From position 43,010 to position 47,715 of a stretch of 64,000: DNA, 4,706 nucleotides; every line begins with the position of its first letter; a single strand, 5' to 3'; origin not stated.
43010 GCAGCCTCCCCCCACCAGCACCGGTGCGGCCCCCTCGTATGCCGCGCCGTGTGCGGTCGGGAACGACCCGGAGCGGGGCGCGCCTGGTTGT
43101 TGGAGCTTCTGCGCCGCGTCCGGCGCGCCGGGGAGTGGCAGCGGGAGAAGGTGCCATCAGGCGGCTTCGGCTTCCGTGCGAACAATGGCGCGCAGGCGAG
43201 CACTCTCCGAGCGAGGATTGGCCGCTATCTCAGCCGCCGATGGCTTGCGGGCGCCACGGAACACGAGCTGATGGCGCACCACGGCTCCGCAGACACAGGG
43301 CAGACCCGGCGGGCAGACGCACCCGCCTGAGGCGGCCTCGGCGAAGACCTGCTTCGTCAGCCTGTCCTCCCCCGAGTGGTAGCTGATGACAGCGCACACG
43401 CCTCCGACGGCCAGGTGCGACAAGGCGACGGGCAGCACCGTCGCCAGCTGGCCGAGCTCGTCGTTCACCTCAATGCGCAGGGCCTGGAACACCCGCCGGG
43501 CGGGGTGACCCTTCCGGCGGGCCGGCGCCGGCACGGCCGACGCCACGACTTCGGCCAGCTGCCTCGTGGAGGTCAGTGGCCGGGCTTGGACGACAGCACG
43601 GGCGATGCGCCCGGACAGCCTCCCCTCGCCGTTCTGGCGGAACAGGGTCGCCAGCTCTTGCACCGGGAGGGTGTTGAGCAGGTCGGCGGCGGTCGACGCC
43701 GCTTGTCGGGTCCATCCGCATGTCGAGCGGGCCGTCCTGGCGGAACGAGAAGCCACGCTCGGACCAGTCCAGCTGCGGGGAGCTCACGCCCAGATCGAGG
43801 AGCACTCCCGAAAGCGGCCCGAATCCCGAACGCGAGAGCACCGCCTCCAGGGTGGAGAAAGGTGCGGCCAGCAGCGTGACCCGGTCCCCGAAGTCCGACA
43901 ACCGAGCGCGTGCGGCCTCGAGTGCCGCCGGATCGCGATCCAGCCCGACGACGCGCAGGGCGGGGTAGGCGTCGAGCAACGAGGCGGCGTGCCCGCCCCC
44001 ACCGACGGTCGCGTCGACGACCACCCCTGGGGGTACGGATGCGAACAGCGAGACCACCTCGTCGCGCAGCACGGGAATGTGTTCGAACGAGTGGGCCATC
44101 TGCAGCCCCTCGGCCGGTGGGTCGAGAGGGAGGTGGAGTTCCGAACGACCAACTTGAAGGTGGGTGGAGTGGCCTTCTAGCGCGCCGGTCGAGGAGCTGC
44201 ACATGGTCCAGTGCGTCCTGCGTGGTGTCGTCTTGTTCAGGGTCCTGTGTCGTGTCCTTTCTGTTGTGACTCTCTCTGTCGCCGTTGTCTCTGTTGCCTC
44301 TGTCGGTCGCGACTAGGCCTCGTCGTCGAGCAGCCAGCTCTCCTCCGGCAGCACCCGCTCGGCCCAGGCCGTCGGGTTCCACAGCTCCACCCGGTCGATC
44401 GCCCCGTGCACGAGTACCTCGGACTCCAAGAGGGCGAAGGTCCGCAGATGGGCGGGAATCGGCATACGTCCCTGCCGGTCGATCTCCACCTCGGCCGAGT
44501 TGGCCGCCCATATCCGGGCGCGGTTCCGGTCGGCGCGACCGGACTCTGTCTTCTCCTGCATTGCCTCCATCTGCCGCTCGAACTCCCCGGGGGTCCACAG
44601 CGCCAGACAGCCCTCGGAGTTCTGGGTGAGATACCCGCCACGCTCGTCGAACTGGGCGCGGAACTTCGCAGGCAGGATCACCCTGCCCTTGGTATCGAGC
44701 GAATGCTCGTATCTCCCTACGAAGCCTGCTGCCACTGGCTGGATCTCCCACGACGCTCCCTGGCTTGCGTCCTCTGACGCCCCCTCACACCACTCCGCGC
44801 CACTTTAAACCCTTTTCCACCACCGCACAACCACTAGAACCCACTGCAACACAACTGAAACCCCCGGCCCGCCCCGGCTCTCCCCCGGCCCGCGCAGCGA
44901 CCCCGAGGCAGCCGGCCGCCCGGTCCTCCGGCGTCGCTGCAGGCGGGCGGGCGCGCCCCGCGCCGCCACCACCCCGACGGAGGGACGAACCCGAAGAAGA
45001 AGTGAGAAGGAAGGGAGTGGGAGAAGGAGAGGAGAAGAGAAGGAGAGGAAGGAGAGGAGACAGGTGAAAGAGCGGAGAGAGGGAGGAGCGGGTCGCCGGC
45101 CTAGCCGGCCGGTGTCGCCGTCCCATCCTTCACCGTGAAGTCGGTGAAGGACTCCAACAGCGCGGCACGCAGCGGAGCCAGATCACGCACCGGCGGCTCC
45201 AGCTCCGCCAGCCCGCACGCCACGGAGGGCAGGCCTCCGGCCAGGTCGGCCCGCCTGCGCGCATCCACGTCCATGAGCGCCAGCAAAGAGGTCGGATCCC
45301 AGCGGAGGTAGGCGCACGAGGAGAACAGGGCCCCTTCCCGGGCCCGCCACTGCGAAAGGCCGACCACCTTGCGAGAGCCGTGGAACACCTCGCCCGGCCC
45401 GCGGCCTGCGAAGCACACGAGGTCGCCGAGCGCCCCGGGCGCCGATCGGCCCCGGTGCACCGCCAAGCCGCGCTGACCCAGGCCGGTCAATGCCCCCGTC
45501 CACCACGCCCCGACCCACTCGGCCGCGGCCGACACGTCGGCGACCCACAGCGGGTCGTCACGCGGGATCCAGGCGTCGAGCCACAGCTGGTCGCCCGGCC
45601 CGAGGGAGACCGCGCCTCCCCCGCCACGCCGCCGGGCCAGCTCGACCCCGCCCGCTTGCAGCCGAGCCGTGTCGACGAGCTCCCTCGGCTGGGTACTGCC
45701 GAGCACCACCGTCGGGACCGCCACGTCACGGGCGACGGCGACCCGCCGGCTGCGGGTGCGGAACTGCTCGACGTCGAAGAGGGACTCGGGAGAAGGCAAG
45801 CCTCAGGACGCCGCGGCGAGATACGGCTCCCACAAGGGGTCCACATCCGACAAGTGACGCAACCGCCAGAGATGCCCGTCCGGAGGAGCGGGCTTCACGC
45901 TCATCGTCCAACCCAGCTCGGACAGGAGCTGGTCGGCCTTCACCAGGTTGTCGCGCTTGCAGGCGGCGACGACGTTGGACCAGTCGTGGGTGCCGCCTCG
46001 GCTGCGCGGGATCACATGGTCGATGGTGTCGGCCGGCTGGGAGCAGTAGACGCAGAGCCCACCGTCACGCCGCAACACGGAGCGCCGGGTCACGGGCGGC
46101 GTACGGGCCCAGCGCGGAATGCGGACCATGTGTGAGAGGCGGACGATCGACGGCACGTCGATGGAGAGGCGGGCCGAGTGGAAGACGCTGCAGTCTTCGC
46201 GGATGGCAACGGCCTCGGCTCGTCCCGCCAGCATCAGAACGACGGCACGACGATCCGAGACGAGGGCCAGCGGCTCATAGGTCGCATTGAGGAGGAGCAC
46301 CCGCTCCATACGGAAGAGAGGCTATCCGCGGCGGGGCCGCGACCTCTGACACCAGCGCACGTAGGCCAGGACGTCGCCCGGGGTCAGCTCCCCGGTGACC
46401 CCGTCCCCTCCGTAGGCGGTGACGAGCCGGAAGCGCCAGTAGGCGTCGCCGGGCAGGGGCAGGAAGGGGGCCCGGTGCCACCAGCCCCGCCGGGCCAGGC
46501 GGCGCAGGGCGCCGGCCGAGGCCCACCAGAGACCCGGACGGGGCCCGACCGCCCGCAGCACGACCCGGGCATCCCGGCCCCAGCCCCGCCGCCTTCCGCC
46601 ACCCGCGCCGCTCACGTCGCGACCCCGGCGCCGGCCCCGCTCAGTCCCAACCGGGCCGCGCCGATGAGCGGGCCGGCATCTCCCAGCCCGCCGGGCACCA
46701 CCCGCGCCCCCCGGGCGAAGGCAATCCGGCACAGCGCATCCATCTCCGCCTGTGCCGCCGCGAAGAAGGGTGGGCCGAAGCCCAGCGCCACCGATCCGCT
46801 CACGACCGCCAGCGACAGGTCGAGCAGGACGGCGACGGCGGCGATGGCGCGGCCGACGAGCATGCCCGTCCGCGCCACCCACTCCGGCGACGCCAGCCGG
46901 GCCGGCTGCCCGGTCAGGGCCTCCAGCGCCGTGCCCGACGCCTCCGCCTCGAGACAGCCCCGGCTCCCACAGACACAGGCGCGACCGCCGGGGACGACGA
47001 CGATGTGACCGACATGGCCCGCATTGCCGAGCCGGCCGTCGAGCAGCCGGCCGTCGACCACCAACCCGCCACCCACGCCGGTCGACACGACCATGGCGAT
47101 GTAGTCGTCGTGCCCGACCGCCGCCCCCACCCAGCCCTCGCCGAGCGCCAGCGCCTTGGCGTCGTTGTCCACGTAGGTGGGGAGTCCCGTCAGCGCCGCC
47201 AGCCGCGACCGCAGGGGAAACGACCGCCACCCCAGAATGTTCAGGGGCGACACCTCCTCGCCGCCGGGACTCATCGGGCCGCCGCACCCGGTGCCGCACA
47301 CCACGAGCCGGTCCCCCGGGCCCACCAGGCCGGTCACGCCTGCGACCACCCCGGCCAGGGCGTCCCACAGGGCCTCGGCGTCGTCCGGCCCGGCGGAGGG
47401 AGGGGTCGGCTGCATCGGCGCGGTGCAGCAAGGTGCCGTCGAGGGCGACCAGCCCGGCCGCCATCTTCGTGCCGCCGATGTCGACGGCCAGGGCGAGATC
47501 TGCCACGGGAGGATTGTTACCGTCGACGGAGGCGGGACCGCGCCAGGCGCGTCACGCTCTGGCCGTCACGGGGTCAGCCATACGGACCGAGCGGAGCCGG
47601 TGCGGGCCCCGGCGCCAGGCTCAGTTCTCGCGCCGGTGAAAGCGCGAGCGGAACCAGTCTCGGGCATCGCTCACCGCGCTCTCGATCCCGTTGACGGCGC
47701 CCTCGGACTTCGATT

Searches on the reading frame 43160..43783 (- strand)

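Call 39: search_protein_families(library=pfam, proteins=[window:43160-43783:-], max_evalue=0.001)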
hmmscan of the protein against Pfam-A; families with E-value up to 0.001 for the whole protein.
window:43160-43783:- (208 aa): 1 family
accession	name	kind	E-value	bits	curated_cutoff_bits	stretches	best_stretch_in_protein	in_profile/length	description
PF01795.25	Methyltransf_5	-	1.4e-51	176.3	27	1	27-201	129-307/309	MraW methylase family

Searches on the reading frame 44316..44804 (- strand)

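Call 39: search_protein_families(library=pfam, proteins=[window:44316-44804:-], max_evalue=0.001)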
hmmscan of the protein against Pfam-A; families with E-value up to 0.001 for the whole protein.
window:44316-44804:- (163 aa): 1 family
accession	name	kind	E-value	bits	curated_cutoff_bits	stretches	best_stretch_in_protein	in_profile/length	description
PF02381.23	MraZ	-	2.6e-25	88.6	23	2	28-88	2-62/72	MraZ protein, putative antitoxin-like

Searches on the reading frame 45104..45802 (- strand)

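Call 39: search_protein_families(library=pfam, proteins=[window:45104-45802:-], max_evalue=0.001)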
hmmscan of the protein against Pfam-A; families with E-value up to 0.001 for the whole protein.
window:45104-45802:- (233 aa): 1 family
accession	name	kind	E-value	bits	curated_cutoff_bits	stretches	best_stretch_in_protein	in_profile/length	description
PF21948.1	LplA-B_cat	-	4e-10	40.4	27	1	30-219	32-199/200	Lipoyl protein ligase A/B catalytic domain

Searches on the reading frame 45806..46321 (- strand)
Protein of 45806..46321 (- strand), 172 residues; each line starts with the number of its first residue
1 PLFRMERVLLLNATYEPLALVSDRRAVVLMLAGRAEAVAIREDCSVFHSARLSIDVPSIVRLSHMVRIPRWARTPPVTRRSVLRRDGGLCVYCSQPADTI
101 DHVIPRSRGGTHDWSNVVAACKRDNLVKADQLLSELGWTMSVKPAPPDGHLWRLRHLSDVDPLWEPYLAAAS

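Call 39: search_protein_families(library=pfam, proteins=[window:45806-46321:-], max_evalue=0.001)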
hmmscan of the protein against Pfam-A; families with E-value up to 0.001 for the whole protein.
window:45806-46321:- (172 aa): 2 families
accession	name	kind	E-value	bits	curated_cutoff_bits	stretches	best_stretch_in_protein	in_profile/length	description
PF01844.29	HNH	-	3.6e-11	43.5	21.4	1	90-128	1-44/47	HNH endonuclease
PF14279.12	HNH_5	-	9.7e-11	41.9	27.5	1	90-133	1-48/56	HNH endonuclease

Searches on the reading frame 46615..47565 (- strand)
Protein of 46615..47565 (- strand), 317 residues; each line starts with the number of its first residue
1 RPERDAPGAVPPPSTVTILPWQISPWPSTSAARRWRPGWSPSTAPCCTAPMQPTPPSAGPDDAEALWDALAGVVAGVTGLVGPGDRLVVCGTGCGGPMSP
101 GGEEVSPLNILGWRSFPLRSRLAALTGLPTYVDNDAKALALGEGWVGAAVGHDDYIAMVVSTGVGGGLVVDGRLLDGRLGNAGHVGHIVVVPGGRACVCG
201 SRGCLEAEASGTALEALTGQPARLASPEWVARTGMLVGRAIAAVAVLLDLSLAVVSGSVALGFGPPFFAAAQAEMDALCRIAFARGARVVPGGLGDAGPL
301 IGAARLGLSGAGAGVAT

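Call 39: search_protein_families(library=pfam, proteins=[window:46615-47565:-], max_evalue=0.001)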
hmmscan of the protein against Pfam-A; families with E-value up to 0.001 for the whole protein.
window:46615-47565:- (317 aa): 1 family
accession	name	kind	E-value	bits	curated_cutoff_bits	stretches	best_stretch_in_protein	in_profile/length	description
PF00480.26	ROK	-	3.5e-40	138.8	22.9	1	83-306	53-290/294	ROK family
